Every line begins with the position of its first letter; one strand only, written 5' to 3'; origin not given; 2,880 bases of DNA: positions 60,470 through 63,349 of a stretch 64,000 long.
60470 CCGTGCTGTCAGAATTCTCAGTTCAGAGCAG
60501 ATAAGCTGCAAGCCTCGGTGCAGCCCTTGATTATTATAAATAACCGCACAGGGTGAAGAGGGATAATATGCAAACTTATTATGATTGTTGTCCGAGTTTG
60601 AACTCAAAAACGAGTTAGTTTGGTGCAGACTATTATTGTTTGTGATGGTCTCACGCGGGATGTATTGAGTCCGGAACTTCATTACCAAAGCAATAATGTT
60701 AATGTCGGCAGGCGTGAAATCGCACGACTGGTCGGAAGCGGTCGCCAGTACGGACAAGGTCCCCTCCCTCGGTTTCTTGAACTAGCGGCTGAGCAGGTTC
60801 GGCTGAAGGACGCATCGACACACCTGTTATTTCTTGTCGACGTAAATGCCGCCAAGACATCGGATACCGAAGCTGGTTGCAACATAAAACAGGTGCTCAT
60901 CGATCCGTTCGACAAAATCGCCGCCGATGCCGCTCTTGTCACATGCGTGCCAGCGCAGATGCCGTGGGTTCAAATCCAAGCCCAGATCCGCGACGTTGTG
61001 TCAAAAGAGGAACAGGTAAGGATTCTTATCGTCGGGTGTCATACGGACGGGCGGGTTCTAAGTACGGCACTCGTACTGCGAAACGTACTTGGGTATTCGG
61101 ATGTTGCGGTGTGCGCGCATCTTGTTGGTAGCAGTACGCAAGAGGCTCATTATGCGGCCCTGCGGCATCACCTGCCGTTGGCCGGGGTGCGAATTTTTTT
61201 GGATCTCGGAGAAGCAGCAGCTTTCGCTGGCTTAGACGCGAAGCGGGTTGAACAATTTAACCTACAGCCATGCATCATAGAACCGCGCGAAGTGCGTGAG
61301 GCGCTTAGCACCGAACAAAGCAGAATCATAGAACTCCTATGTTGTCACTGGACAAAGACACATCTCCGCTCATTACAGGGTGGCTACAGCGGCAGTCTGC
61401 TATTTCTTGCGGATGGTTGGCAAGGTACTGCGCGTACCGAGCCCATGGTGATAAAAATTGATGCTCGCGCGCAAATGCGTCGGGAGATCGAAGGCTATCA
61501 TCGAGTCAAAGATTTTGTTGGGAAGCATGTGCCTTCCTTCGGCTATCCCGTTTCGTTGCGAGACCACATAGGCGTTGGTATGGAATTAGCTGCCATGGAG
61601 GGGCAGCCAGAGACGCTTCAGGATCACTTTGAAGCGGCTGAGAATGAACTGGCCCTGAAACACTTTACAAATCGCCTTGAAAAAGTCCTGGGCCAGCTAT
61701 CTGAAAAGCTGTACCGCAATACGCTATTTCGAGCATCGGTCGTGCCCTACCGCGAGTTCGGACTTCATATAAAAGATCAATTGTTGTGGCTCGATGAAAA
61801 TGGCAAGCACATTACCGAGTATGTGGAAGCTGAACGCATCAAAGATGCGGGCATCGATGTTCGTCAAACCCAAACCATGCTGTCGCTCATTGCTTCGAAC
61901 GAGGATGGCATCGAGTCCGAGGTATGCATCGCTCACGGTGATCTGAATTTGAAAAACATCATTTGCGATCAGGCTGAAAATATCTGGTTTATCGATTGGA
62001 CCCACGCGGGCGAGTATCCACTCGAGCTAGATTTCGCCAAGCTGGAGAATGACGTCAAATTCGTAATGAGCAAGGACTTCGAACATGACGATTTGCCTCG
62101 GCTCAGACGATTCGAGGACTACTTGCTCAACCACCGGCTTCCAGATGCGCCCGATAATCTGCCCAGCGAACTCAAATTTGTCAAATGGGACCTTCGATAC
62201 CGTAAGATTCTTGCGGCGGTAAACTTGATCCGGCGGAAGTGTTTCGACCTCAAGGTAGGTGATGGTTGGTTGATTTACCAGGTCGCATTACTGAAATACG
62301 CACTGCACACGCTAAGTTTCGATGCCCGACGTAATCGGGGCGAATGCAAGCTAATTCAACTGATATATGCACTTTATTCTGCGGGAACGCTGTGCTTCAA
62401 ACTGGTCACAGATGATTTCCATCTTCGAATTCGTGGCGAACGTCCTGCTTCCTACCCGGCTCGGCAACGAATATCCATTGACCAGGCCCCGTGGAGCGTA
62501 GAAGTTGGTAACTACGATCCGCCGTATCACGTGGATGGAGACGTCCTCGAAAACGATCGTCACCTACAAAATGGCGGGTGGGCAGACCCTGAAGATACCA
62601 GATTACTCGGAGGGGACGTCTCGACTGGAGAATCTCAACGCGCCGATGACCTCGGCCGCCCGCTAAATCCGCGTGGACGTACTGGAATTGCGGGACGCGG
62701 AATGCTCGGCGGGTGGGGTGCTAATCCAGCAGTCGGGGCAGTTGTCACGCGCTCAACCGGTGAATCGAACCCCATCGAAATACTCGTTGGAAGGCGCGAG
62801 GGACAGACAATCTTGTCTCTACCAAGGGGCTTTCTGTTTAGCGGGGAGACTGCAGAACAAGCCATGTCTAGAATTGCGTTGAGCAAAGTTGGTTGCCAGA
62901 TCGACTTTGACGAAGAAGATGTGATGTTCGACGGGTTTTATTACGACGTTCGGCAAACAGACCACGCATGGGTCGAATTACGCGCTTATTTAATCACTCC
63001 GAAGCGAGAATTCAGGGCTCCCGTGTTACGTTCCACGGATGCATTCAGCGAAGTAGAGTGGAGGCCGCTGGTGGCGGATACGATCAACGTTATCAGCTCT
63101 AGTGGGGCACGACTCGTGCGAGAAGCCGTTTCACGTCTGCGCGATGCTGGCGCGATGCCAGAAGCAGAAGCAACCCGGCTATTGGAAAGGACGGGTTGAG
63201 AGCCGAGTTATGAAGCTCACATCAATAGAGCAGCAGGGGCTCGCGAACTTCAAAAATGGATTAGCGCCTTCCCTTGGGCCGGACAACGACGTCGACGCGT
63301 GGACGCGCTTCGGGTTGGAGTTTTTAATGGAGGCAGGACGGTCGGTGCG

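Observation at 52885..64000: Signalling cassette (giant PAS/GAF hybrid kinase, receiver, receiver-PP2C) followed by an 859-aa hydrolase/kinase-like/NUDT9-Nudix fusion and an IMPase-family gene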

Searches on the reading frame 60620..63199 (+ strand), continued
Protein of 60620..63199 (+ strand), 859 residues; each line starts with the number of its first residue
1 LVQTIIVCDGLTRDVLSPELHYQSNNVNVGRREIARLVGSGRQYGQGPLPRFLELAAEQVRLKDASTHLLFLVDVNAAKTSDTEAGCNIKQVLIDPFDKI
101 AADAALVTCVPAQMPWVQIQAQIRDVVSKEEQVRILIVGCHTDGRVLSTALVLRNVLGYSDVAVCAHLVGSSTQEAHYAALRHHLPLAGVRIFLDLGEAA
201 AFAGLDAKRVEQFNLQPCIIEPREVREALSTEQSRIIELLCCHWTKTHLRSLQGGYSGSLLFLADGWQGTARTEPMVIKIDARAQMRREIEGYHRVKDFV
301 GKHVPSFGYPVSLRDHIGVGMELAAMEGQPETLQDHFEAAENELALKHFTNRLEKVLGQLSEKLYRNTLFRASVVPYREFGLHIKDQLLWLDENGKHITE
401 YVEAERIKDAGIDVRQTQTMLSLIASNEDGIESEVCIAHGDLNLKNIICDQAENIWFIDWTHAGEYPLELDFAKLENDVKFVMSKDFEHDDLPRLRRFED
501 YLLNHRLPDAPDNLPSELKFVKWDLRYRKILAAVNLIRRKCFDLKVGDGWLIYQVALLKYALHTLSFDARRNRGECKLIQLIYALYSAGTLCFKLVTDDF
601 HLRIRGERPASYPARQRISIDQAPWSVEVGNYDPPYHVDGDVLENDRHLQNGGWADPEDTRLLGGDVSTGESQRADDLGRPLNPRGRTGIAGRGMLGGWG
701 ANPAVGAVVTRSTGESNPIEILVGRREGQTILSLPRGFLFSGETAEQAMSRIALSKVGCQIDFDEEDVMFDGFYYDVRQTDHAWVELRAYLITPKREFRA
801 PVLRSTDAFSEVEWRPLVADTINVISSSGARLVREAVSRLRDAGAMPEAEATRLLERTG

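Call 71: search_protein_families(library=pfam, proteins=[L004:12561-14927:+, L004:14937-16040:+, L014:5207-7234:+, L037:8092-10611:+, L010:5201-5608:+, L012:13614-14078:+, L012:14097-15056:+, L067:13555-16878:+, L001:17086-18378:+, L019:13384-14772:+], max_evalue=0.001)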
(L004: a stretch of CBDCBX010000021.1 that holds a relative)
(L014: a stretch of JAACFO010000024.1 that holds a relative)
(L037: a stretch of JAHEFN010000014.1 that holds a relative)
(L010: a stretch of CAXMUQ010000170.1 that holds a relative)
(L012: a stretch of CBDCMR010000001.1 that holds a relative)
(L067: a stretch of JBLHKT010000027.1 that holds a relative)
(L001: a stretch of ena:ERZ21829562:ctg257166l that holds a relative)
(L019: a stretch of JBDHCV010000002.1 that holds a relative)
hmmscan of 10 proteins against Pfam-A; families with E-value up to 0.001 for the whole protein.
L004:12561-14927:+ (788 aa): 9 families
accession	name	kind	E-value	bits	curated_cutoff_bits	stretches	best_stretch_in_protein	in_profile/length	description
PF19974.5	TCAD9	-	3.8e-55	188.2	40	2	434-590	272-428/429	Ternary complex associated domain 9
PF22785.1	Tc-R-P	-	8.1e-16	58.9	27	1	656-753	14-105/106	Polymorphic toxin system, DSP-PTPase phosphatase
PF05706.17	CDKN3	-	2.5e-14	53.8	20.7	1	625-750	28-156/168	Cyclin-dependent kinase inhibitor 3 (CDKN3)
PF22784.1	PTP-SAK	-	7.5e-13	49.2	27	1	661-770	27-142/153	Swiss Army Knife protein, DSP-PTPase phosphatase domain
PF00782.25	DSPc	-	2.2e-11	44.2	33.5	1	688-771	33-117/133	Dual specificity phosphatase, catalytic domain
PF22741.1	PTP-NADK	-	2.2e-08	34.1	27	1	662-781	45-161/163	DSP-PTPase phosphatase fused to NAD+ Kinase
PF00857.26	Isochorismatase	-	2.4e-08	34.7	27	1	61-212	20-165/175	Isochorismatase domain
PF01636.29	APH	-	9.6e-06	26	23.2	1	383-503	101-209/239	Phosphotransferase enzyme family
PF13350.11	Y_phosphatase3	-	0.00036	21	22.2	1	696-768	105-169/240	Tyrosine phosphatase family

L004:14937-16040:+ (367 aa): 4 families
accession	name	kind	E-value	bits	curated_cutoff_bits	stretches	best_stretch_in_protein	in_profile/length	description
PF01872.23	RibD_C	-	9.9e-46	156.5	24.1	1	155-361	1-196/197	RibD C-terminal domain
PF00383.29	dCMP_cyt_deam_1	-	9.5e-18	64.4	25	1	12-107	5-101/102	Cytidine and deoxycytidylate deaminase zinc-binding region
PF14437.12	MafB19-deam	-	5e-09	36.6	27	1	14-126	6-119/142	MafB19-like deaminase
PF18785.7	Inv-AAD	-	5.8e-06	26.7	26.5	1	75-132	55-116/129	Invertebrate-AID/APOBEC-deaminase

L014:5207-7234:+ (675 aa): 3 families
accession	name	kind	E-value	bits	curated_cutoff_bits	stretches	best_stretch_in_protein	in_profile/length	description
PF00027.35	cNMP_binding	-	1.4e-16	60.7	27.5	1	383-469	2-88/89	Cyclic nucleotide-binding domain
PF00924.24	MS_channel_2nd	-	3.6e-12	46.6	20.2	1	169-235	2-67/68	Mechanosensitive ion channel, beta-domain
PF21082.3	MS_channel_3rd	-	1.3e-09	38.7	21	1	244-325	2-87/88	Mechanosensitive ion channel MscS, C-terminal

L037:8092-10611:+ (839 aa): 9 families
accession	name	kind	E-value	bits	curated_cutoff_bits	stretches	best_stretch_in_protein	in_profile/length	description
PF07228.17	SpoIIE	-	5e-53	180.3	25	1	499-689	2-191/192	Stage II sporulation protein E (SpoIIE)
PF00989.32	PAS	-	1.3e-25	90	22.6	2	168-290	4-112/113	PAS fold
PF13426.13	PAS_9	-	4.2e-24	85.2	27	2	176-293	2-103/103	PAS domain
PF13581.12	HATPase_c_2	-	1.5e-21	77.1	27.4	1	706-830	2-126/127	Histidine kinase-like ATPase domain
PF08448.16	PAS_4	-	9.5e-18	64.9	23.1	2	313-424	2-110/110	PAS fold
PF13188.13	PAS_8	-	4.8e-15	55.3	21.8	1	307-361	2-56/65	PAS domain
PF08447.18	PAS_3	-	1.6e-08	35.1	25.6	0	329-414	2-87/89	PAS fold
PF24820.1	Diguanyl_cycl_sensor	-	6.8e-07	29.6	28.1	0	311-392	1-86/109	Diguanylate cyclase-like sensor domain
PF02518.31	HATPase_c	-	0.00051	20.9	26.4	0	733-814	3-85/111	Histidine kinase-, DNA gyrase B-, and HSP90-like ATPase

L010:5201-5608:+ (135 aa): 0 families

L012:13614-14078:+ (154 aa): 1 family
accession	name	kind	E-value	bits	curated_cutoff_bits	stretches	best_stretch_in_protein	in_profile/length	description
PF01152.27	Bac_globin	-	1.2e-10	42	21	1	27-83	1-59/121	Bacterial-like globin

L012:14097-15056:+ (319 aa): 1 family
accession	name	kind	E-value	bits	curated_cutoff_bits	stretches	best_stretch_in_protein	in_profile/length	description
PF07228.17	SpoIIE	-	7.5e-24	85.2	25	1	197-310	2-115/192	Stage II sporulation protein E (SpoIIE)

L067:13555-16878:+ (1107 aa): 5 families
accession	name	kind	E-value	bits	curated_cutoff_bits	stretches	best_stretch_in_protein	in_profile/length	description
PF07228.17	SpoIIE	-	2.3e-51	174.9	25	1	771-959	2-189/192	Stage II sporulation protein E (SpoIIE)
PF00497.25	SBP_bac_3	-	6.6e-22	78.1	26.4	1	75-291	1-130/132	Bacterial extracellular solute-binding proteins, family 3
PF13581.12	HATPase_c_2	-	2.3e-18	66.8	27.4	1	980-1103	4-127/127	Histidine kinase-like ATPase domain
PF02743.24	dCache_1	-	9e-08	32.4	45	1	373-572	5-196/240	Cache domain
PF02518.31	HATPase_c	-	5.4e-05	24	26.4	1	1009-1090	7-93/111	Histidine kinase-, DNA gyrase B-, and HSP90-like ATPase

L001:17086-18378:+ (430 aa): 1 family
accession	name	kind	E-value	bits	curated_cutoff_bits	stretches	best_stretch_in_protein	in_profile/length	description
PF01145.31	Band_7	-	3.2e-21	76.6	23.6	1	34-219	5-176/176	SPFH domain / Band 7 family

L019:13384-14772:+ (462 aa): 1 family
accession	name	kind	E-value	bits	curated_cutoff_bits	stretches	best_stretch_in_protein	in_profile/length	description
PF02254.24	TrkA_N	-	1.6e-10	41.8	23.8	1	163-258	2-98/116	TrkA-N domain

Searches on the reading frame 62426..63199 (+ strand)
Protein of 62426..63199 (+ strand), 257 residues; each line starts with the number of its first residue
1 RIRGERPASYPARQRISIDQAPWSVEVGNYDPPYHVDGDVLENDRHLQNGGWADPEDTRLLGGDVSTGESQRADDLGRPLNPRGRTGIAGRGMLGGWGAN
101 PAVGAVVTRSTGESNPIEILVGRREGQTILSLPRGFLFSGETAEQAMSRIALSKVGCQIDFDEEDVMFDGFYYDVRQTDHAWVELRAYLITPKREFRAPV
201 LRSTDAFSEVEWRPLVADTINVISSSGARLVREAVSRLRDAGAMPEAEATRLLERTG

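Call 27: search_solved_structures(query=window:62426-63199:+, max_evalue=0.01, show_alignments=5)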
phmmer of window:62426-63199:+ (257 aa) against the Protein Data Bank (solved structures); distinct sequences matched with E-value up to 0.01: 14.
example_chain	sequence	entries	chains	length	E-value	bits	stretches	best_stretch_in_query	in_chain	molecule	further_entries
1q33_A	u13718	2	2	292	1.5e-10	44.2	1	7-119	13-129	ADP-ribose pyrophosphatase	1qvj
8srh_A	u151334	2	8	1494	1.7e-08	37.5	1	74-143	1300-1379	TRPM2 chanzyme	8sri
8sr7_A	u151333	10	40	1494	1.7e-08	37.5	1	74-143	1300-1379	TRPM2 Chanzyme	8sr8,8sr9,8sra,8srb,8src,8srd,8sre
6co7_A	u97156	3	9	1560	1.1e-07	34.9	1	77-242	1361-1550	Predicted protein | Transient receptor potential cation channel subfamily M member-like 2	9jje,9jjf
6mix_A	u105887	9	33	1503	7.2e-06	28.9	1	16-188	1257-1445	Transient receptor potential cation channel subfamily M member 2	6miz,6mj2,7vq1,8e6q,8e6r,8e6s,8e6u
8e6t_A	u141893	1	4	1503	7.2e-06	28.9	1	16-188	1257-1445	Transient receptor potential cation channel subfamily M member 2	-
6puo_A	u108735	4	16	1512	7.2e-06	28.9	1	16-188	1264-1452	Transient receptor potential cation channel subfamily M member 2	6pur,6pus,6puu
6drj_A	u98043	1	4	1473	1e-05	28.4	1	74-195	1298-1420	Transient receptor potential cation channel, subfamily M, member 2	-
6drk_A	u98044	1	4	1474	1e-05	28.4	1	74-195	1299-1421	Transient receptor potential cation channel, subfamily M, member 2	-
6d73_B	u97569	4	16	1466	1e-05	28.4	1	74-195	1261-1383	Transient receptor potential cation channel, subfamily M | Transient receptor potential cation channel subfamily M member 2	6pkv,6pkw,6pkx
5wy6_E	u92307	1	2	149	0.0048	19.7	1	111-213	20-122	Nudix hydrolase 1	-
6dby_A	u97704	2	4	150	0.0085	18.9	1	106-213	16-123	Nudix hydrolase 1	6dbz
5gp0_E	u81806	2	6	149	0.0091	18.8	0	111-213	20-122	Nudix hydrolase 1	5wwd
6fl4_A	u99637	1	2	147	0.0094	18.7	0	111-213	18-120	Nudix hydrolase 1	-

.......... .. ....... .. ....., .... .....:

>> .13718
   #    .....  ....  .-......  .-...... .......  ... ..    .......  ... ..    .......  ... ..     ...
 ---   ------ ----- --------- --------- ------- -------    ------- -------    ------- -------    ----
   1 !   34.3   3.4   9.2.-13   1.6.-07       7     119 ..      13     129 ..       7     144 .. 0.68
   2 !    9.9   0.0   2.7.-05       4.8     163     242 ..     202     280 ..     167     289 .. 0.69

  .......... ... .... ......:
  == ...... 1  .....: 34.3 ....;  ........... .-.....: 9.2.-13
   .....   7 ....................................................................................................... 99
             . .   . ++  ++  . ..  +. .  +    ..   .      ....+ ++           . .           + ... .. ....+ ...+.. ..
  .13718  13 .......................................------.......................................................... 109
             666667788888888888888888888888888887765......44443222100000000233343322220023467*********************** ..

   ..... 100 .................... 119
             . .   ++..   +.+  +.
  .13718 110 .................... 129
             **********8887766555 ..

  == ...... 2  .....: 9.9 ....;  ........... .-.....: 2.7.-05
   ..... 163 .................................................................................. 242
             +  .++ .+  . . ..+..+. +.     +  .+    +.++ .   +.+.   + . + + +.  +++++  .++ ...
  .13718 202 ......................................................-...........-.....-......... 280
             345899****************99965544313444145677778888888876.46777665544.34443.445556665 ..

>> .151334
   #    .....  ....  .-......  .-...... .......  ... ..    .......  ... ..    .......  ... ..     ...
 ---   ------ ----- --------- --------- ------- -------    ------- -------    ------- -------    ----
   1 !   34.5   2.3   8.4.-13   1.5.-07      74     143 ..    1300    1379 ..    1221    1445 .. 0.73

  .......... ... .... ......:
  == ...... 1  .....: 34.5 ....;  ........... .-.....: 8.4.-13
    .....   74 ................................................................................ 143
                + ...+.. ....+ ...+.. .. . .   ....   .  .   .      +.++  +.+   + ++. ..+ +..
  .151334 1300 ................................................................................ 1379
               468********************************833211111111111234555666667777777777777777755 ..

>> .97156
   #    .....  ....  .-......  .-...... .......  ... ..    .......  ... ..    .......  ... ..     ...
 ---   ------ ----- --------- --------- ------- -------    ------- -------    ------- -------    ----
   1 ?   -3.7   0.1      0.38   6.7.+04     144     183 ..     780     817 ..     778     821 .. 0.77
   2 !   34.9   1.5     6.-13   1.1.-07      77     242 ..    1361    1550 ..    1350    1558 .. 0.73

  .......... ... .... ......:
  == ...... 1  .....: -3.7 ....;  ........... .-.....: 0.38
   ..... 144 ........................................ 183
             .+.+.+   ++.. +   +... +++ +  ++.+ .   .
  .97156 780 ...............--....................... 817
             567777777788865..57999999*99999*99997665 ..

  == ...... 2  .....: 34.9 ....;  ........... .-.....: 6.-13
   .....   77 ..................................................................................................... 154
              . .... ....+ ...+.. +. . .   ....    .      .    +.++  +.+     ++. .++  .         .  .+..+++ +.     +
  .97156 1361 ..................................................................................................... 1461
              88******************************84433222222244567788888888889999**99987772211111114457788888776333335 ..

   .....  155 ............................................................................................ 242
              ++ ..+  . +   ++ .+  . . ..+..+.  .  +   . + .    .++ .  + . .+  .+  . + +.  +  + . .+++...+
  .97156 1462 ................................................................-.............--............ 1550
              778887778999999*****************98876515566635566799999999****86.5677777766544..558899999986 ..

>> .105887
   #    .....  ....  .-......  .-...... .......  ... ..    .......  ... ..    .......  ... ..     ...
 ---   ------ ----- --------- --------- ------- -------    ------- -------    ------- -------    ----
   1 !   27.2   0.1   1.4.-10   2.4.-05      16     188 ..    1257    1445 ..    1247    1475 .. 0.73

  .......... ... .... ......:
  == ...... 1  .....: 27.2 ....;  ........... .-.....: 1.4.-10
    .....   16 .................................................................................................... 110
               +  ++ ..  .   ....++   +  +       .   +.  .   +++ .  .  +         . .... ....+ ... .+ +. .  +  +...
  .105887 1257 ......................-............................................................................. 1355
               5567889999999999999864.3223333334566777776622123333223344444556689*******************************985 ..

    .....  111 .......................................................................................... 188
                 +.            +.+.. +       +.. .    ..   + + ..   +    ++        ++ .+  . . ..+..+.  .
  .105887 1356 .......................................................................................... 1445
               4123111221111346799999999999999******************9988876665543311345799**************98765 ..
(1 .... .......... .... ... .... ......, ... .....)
